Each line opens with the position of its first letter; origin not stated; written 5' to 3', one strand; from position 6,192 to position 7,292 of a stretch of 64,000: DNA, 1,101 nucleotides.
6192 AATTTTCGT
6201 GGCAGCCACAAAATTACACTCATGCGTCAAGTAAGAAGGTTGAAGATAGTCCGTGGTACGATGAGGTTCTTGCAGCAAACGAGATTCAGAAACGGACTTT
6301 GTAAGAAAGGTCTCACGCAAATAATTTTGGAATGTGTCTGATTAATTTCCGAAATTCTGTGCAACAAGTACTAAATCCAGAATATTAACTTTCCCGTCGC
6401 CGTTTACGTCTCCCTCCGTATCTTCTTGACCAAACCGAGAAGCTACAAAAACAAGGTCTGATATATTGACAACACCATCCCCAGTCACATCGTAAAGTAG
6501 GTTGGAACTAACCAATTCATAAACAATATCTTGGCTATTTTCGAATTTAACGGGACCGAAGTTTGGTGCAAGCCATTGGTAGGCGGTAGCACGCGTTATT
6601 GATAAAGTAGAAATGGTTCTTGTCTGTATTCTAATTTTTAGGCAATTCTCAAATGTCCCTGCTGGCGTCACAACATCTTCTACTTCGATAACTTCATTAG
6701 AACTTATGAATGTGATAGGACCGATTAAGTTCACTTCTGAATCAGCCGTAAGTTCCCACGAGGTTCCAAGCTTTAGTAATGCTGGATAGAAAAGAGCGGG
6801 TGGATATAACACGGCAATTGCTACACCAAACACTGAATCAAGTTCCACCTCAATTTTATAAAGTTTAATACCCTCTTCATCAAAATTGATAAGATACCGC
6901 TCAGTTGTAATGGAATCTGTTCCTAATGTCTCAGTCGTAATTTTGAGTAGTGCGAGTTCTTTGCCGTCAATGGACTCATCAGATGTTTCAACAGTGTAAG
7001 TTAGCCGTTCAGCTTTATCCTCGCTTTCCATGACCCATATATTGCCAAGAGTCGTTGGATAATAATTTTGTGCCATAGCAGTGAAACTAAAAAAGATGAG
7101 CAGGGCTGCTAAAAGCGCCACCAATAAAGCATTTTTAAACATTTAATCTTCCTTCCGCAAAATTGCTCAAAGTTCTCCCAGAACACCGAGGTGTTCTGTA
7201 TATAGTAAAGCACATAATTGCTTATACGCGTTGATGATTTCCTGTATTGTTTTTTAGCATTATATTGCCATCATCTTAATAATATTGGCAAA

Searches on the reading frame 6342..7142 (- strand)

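Call 81: search_protein_families(library=pfam, proteins=[window:6342-7142:-], max_evalue=0.00001)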
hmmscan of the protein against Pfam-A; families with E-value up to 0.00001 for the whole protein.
window:6342-7142:- (266 aa): 2 families
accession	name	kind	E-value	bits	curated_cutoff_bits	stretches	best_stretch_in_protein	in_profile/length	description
PF21347.3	DUF3108_like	-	3.1e-09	37.4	27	1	149-204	134-188/199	DUF3108-like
PF00404.24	Dockerin_1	-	1.5e-07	32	22.9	1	217-263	2-55/57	Dockerin type I domain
